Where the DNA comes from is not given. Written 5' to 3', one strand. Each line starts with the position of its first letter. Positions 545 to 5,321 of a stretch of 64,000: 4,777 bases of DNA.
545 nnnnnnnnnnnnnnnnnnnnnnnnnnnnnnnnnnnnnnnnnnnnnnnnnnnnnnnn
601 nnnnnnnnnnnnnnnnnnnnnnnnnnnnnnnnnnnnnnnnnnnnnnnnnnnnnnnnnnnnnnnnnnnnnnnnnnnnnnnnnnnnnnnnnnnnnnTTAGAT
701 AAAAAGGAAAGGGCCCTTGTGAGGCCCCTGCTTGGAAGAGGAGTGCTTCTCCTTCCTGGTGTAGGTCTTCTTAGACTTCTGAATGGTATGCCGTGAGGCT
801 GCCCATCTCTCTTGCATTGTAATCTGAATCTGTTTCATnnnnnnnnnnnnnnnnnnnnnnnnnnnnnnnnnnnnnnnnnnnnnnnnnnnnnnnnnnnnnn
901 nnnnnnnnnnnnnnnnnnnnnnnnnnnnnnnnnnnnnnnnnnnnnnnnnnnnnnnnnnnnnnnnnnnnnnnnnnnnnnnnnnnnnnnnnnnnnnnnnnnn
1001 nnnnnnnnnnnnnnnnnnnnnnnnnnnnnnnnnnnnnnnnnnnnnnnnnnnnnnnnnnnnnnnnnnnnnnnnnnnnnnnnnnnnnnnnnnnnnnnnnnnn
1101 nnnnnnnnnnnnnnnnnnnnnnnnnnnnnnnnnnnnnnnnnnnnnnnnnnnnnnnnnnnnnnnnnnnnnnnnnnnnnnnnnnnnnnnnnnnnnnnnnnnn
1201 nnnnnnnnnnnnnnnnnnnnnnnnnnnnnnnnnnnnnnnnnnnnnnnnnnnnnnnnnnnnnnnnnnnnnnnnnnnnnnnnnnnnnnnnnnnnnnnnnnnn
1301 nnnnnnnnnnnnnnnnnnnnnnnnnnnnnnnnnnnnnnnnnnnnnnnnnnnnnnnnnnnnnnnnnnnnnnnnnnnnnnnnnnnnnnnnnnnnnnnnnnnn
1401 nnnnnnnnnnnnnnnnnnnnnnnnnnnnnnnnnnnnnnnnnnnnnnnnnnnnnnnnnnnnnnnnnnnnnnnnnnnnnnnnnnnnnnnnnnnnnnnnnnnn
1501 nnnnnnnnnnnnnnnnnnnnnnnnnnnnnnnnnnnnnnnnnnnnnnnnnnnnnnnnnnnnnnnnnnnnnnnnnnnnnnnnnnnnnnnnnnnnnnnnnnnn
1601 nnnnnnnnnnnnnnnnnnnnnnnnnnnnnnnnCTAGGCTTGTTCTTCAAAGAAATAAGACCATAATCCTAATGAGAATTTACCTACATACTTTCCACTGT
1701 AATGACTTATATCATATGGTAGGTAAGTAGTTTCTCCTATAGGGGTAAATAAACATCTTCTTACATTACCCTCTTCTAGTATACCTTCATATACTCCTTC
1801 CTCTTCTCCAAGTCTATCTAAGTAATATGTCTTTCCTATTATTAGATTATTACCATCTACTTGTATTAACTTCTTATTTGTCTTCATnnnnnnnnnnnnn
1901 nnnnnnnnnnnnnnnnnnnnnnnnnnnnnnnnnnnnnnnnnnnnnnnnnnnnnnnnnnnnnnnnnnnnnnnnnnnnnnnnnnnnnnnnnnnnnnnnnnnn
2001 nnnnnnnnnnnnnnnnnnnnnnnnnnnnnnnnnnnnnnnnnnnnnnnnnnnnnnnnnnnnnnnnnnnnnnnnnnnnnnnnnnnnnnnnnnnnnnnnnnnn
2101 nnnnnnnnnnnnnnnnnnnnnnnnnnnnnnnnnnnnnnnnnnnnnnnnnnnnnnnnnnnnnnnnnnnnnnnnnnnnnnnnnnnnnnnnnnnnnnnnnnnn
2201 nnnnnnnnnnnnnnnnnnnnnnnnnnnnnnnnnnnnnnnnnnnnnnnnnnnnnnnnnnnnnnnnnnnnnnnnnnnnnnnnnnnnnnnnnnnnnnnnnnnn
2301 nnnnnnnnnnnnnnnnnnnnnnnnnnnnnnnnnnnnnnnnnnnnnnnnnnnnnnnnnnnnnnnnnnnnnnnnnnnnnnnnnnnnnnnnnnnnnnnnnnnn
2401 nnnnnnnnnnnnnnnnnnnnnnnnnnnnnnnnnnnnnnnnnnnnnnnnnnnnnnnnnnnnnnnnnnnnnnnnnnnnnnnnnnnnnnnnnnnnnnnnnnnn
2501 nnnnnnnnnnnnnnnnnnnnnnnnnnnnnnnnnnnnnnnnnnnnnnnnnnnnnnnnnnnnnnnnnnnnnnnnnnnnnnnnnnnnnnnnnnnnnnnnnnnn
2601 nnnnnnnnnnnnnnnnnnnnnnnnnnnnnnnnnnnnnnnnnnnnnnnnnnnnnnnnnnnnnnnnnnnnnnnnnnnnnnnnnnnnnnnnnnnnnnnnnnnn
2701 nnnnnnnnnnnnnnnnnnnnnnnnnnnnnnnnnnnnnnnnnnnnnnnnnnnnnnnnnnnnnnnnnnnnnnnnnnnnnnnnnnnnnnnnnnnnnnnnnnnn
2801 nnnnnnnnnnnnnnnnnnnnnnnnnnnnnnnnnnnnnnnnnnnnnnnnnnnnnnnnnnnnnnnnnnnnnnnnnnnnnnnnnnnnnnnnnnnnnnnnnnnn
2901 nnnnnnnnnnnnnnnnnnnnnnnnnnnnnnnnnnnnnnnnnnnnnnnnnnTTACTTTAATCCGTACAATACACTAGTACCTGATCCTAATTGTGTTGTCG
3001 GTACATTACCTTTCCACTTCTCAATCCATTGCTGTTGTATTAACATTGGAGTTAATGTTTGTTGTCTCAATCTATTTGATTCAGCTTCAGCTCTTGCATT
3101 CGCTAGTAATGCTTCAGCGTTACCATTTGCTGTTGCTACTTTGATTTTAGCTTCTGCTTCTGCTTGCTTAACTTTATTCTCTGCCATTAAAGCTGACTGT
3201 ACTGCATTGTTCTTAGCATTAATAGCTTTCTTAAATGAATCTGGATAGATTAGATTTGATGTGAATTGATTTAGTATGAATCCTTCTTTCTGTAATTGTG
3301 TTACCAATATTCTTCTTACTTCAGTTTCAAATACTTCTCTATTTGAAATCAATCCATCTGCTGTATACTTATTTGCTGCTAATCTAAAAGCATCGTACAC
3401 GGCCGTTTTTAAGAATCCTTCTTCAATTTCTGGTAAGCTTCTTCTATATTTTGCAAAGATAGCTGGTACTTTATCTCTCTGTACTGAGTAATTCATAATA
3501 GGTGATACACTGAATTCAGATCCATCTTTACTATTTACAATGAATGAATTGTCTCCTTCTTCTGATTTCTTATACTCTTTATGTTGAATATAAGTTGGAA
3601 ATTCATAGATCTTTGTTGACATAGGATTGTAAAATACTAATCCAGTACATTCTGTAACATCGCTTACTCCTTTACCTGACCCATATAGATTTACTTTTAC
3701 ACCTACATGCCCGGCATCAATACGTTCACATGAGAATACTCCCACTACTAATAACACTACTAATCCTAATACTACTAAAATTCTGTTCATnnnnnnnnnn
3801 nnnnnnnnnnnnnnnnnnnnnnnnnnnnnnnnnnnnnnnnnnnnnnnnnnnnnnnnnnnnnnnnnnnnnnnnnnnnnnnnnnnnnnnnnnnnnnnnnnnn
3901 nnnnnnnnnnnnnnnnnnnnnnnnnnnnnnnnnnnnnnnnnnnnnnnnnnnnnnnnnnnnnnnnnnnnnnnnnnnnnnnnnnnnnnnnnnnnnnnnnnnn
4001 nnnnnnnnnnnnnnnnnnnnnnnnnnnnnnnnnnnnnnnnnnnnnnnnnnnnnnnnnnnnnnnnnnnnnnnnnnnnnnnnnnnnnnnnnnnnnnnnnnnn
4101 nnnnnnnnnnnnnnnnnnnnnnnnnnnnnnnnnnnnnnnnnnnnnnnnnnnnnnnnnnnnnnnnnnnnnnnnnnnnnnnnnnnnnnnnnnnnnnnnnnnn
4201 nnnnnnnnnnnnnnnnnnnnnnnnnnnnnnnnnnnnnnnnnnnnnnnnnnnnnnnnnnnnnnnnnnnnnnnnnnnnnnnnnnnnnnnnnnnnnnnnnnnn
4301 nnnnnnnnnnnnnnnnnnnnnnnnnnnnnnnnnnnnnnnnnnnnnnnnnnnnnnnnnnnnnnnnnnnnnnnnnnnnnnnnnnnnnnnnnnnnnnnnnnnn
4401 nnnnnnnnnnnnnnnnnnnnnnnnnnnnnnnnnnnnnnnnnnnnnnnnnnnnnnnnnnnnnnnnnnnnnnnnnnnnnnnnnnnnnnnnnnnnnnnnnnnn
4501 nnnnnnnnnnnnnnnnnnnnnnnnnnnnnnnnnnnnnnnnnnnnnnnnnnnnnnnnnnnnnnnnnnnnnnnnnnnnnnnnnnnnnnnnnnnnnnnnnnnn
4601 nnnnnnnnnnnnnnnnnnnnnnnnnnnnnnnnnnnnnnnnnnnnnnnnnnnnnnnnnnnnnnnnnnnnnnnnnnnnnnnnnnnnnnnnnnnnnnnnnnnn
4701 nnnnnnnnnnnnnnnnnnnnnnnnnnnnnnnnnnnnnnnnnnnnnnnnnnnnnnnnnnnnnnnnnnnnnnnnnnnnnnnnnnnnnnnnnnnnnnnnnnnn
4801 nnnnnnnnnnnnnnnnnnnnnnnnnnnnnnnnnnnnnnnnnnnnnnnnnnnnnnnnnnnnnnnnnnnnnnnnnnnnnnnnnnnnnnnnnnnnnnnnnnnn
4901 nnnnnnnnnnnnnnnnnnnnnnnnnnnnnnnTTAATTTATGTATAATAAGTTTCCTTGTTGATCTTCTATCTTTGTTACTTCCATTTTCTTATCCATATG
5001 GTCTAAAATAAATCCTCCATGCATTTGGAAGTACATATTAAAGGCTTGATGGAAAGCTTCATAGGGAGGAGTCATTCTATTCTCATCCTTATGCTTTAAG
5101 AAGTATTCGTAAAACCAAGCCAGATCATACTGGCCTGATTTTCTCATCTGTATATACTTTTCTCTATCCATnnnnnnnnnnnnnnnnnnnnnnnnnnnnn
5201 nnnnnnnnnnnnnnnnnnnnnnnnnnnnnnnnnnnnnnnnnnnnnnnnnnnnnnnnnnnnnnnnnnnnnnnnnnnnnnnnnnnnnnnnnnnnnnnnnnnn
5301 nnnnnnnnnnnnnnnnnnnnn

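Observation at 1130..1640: Candidate replication origin: two iteron arrays flanking a strand-biased AT-rich tract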

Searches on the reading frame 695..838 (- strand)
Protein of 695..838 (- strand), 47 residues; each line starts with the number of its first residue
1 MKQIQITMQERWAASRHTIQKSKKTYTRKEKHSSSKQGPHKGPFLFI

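Call 55: search_protein_families(library=pfam, proteins=[window:698-838:-], max_evalue=10)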
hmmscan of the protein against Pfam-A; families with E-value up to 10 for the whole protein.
seq(47 aa): 0 families

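Call 56: find_homologous_proteins(query=window:695-838:-, max_evalue=0.01)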
Query window:695-838:- (47 aa): 6 proteins with E <= 0.01 among 6 candidates.
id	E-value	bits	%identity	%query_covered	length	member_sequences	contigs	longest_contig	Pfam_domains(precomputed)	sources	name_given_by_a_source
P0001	3.4e-22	93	98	98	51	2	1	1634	-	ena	-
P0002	3.3e-20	87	96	98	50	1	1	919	-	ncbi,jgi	jgi:hypothetical protein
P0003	1.5e-16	76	89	94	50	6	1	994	-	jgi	-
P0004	6.6e-12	62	68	100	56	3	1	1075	-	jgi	jgi:hypothetical protein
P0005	6.6e-10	56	84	68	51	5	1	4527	-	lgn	-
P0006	1.0e-8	52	71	60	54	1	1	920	-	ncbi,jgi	jgi:hypothetical protein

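Call 78: predict_structure(alignment_id=A5)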
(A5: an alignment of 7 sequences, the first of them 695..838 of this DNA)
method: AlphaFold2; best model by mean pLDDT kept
length: 47 residues; sequences in the alignment: 7
mean_pLDDT: 63.1   pTM: 0.24
mean pLDDT of the five models: 63.1, 61.6, 61.0, 60.6, 58.7
residues with pLDDT >= 90: 0; 70-90: 14; 50-70: 29; < 50: 4
segments of 3 or more residues with pLDDT < 50: 45-47
pLDDT, mean of each block of 10 residues (from residue 1): 80 69 56 55 52
secondary structure, 60 per line:
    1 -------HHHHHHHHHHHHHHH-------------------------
elements in order: H8-22
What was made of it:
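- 695..1066 (-): Mini-operon. The first ORF (869-1066) is variable. The second (695-838) is a 47-aa basic protein conserved in all relatives whose sequence extends that far. A terminator at 709-729 overlaps its 3' end. The AF2 model shows one helix and no DNA-binding fold, with pLDDT 63 (call 78).
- The conserved 47-aa protein gives no DNA-binding fold or family (calls 55, 78).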

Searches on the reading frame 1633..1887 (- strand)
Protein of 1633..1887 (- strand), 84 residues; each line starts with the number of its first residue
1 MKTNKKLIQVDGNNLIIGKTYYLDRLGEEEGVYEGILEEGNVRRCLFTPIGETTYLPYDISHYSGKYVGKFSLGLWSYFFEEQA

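Call 45: search_protein_families(library=pfam, proteins=[window:1633-1887:-], max_evalue=0.01)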
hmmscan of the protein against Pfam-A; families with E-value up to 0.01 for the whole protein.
window:1633-1887:- (84 aa): 0 families

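Call 46: search_protein_families(library=phrogs, proteins=[window:1633-1887:-], max_evalue=0.001)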
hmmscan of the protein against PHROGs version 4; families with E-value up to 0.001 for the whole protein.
window:1633-1887:- (84 aa): 0 families

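Call 86: find_encoding_contigs(protein=window:1633-1887:-, flank=10000, max_places=10)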
Protein window:1633-1887:- (84 aa): 15 contigs read that carry it; 9 places shown.
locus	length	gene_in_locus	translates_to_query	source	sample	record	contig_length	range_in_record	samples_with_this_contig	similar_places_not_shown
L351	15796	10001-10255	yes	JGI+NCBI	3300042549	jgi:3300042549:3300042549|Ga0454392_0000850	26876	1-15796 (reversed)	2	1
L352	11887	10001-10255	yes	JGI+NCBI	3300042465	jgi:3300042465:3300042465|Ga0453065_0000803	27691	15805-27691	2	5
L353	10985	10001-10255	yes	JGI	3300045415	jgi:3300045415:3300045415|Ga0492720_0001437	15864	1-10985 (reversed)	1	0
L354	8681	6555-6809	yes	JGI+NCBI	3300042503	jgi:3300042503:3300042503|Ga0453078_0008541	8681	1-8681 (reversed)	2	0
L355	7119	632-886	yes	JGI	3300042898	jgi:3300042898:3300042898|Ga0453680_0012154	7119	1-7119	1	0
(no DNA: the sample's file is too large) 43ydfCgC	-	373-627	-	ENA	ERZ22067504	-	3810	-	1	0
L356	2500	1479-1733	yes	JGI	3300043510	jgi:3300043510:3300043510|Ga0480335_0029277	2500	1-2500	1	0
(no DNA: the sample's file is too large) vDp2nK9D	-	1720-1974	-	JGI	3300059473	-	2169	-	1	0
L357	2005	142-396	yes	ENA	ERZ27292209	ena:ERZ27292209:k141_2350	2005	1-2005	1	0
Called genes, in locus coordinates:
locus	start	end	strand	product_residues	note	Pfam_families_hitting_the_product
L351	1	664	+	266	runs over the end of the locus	PF01370:Epimerase, PF04321:RmlD_sub_bind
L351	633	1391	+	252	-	-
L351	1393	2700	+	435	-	PF00535:Glycos_transf_2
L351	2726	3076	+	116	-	-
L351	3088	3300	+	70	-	-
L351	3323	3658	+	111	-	-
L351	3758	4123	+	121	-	-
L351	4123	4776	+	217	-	-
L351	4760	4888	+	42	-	-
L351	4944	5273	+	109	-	-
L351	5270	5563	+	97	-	-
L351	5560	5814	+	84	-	-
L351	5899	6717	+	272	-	PF06067:DUF932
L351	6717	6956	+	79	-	-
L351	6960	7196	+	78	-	-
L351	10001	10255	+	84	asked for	-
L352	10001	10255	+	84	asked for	-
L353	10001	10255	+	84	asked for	-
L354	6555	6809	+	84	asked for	-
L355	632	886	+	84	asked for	-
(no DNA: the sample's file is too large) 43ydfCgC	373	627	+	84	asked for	-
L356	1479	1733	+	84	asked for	-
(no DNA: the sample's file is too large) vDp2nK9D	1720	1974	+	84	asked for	-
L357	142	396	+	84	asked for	-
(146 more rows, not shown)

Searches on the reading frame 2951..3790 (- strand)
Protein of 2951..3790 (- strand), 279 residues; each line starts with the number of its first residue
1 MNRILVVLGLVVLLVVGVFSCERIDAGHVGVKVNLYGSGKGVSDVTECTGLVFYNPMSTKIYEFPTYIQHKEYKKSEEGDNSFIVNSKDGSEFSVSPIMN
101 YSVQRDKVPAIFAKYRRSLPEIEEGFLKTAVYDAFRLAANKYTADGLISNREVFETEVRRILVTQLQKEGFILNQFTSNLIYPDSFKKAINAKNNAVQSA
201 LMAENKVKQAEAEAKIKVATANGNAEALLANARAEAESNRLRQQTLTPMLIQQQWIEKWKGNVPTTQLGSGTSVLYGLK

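Call 45: search_protein_families(library=pfam, proteins=[window:2951-3790:-], max_evalue=0.01)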
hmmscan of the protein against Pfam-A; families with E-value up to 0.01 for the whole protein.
window:2951-3790:- (279 aa): 1 family
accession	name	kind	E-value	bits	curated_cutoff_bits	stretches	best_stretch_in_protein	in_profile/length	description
PF01145.31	Band_7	-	1.5e-21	77.7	23.6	1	23-214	2-176/176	SPFH domain / Band 7 family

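Call 46: search_protein_families(library=phrogs, proteins=[window:2951-3790:-], max_evalue=0.001)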
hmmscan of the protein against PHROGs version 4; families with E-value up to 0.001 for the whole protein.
window:2951-3790:- (279 aa): 3 families
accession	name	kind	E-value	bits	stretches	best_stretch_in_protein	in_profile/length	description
phrog_200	-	other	1.3e-64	219.7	1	5-273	84-352/379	lipoprotein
phrog_21428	-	unknown function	1.2e-06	29.4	1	3-46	4-46/63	-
phrog_38808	-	unknown function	0.00036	21.8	1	220-266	7-55/68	-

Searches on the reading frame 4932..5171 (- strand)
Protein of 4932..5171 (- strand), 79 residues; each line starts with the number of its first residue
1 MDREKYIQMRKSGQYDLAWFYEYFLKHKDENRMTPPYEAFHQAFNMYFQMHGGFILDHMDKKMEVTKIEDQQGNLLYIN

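Call 45: search_protein_families(library=pfam, proteins=[window:4932-5171:-], max_evalue=0.01)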
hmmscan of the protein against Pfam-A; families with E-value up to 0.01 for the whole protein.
window:4932-5171:- (79 aa): 1 family
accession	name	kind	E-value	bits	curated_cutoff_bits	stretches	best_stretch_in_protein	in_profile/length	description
PF07914.17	DUF1679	-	0.0021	17.5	24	1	14-72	328-387/414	Uncharacterized oxidoreductase dhs-27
